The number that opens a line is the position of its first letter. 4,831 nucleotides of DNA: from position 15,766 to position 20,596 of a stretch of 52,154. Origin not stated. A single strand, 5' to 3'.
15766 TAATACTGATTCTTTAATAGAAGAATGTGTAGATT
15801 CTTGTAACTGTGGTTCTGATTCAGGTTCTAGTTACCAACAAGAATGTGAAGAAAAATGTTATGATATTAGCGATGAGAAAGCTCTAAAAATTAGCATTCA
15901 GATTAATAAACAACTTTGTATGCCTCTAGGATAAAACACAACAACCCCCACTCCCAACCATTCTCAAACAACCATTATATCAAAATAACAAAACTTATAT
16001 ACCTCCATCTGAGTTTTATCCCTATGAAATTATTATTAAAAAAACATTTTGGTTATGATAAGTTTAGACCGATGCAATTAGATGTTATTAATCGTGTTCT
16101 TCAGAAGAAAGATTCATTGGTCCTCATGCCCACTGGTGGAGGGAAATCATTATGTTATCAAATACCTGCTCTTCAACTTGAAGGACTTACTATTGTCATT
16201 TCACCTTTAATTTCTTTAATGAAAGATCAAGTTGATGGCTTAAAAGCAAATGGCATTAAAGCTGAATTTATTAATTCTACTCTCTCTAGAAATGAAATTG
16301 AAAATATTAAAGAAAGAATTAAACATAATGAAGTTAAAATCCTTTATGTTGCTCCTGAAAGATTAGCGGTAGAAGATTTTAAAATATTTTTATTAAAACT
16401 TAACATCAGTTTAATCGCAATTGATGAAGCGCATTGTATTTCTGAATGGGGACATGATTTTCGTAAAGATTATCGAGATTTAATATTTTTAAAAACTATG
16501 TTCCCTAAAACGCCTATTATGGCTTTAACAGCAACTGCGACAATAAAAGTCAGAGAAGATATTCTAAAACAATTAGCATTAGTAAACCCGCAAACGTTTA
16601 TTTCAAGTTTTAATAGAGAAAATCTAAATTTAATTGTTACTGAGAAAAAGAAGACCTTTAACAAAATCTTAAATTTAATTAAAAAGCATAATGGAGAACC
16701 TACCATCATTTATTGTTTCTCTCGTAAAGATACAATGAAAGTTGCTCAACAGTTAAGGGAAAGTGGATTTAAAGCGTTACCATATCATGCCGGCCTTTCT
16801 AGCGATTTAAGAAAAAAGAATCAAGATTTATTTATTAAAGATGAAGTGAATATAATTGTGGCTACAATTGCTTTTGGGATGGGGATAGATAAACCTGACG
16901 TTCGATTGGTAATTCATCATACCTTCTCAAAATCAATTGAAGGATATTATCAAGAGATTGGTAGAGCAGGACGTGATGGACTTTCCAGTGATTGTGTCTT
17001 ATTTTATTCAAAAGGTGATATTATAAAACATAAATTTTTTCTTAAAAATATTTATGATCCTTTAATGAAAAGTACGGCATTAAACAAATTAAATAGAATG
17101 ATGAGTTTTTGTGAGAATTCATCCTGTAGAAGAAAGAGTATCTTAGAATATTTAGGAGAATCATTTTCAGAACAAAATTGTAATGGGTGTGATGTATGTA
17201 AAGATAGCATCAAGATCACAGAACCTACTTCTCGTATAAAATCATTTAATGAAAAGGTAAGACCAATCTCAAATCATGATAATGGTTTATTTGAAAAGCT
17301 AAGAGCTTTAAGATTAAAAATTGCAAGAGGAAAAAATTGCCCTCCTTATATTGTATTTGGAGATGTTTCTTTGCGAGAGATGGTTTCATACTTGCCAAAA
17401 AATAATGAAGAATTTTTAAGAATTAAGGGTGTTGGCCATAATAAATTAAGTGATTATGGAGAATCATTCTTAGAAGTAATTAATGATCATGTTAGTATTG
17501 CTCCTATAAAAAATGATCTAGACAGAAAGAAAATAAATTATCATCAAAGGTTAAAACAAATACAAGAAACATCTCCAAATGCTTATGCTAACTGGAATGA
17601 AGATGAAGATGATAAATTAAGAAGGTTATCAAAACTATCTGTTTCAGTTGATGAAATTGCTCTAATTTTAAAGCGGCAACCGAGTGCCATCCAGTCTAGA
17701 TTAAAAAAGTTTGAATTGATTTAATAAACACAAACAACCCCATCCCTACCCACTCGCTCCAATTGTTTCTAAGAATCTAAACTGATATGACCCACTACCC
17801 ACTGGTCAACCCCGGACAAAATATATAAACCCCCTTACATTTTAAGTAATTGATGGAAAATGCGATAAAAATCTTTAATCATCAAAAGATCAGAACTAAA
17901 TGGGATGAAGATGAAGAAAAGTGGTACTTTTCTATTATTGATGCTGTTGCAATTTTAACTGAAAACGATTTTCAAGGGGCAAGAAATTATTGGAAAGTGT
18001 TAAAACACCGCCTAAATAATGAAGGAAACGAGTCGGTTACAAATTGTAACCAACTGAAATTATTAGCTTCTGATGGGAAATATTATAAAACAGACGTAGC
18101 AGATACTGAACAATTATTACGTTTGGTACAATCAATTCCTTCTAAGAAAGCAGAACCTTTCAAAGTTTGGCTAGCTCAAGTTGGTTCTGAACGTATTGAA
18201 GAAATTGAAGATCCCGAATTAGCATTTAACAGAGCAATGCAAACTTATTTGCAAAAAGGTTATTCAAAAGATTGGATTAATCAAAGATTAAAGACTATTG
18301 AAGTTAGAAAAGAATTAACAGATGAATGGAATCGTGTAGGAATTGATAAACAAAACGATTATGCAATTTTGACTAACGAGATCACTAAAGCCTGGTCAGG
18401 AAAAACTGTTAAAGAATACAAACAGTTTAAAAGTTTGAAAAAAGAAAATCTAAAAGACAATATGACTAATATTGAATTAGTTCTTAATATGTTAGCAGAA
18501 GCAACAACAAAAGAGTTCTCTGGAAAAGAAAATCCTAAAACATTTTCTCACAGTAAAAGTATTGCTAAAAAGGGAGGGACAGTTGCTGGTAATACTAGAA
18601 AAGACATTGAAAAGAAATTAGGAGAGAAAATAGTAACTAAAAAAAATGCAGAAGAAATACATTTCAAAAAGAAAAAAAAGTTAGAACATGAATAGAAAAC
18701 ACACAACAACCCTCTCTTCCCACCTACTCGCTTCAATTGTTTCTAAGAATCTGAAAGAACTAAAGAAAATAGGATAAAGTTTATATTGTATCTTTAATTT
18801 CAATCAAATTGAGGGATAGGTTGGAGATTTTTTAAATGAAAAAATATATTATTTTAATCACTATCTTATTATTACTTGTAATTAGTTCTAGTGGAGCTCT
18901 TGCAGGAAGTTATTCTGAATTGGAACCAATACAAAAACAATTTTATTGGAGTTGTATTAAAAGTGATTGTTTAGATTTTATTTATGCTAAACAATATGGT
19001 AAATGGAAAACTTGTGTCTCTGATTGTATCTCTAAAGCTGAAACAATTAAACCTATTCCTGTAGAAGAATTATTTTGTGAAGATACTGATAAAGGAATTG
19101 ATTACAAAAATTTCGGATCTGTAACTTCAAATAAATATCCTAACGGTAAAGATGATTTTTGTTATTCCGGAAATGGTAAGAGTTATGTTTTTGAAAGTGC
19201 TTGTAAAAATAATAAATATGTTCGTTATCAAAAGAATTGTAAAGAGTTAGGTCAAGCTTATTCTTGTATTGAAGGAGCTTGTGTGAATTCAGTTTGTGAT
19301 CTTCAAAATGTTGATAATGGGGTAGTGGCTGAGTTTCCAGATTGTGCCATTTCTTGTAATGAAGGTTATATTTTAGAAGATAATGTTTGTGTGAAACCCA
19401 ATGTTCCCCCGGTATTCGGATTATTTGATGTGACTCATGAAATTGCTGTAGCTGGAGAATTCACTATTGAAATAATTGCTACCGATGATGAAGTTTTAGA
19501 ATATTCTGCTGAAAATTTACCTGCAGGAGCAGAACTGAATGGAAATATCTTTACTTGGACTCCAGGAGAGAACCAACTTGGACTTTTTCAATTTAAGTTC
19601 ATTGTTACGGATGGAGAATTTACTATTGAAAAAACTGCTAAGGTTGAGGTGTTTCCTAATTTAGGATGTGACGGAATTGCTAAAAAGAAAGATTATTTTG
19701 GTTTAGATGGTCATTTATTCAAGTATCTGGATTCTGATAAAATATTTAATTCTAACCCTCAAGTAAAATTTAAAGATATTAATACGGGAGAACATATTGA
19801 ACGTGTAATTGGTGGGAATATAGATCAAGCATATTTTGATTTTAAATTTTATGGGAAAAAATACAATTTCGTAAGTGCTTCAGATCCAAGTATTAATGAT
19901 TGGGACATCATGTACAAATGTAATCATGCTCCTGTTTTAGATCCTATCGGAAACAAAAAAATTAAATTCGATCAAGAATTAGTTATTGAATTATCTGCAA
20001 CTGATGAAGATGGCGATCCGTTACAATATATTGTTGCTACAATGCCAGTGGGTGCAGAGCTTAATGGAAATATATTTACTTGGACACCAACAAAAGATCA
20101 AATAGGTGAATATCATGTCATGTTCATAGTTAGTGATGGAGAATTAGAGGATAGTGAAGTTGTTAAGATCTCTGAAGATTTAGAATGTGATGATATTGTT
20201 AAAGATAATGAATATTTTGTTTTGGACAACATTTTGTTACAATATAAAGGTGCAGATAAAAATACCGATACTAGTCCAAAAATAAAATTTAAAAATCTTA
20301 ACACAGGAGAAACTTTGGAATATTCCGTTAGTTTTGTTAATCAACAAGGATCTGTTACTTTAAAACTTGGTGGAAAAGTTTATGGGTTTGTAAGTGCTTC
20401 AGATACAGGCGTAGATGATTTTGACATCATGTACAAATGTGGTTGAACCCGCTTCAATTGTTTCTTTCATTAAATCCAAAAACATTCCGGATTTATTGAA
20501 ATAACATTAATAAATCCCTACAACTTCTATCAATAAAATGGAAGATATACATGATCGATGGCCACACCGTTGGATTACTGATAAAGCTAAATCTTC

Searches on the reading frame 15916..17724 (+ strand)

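Call 111: search_protein_families(library=pfam, proteins=[window:15916-17724:+], max_evalue=0.00001)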
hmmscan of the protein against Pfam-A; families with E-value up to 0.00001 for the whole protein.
window:15916-17724:+ (602 aa): 5 families
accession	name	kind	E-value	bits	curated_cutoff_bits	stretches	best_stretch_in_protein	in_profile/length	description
PF00270.35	DEAD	-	7.5e-29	101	26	1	51-213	1-164/167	DEAD/DEAH box helicase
PF00271.37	Helicase_C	-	3.6e-25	88.8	23.5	1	248-355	3-110/110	Helicase conserved C-terminal domain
PF00570.28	HRDC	-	5.5e-21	74.7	23.8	1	456-522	2-68/68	HRDC domain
PF16124.10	RecQ_Zn_bind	-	5e-17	62.8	25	1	367-429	2-66/66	RecQ zinc-binding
PF04851.21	ResIII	-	1.9e-10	41.4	22.5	1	49-208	3-162/164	Type III restriction enzyme, res subunit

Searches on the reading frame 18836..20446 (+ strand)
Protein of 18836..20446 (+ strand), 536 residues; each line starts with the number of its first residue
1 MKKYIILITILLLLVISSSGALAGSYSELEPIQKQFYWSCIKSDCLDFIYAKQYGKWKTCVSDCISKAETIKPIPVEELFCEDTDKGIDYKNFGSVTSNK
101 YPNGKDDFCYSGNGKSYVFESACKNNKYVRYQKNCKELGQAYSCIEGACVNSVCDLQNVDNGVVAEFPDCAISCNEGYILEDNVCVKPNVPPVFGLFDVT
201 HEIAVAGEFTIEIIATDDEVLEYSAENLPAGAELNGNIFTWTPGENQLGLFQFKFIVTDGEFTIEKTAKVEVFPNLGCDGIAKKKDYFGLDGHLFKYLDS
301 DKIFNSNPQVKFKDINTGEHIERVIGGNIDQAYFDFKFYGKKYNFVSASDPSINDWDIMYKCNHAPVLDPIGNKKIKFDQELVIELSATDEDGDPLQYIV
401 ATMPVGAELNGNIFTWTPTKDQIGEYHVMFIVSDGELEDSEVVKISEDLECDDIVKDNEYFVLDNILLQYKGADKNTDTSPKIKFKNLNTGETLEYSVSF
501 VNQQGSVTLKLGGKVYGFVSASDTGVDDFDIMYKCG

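Call 111: search_protein_families(library=pfam, proteins=[window:18836-20446:+], max_evalue=0.00001)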
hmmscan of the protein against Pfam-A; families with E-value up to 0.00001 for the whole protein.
window:18836-20446:+ (536 aa): 3 families
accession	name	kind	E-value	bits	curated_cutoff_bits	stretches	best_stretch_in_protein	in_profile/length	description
PF17963.7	Big_9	-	1.3e-12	48.9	23.6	1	363-445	1-88/89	Bacterial Ig domain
PF05345.18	He_PIG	-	3.5e-12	47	24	0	212-271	22-94/96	Putative Ig domain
PF17892.7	Cadherin_5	-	2.6e-08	34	26.5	0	363-438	2-87/98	Cadherin-like domain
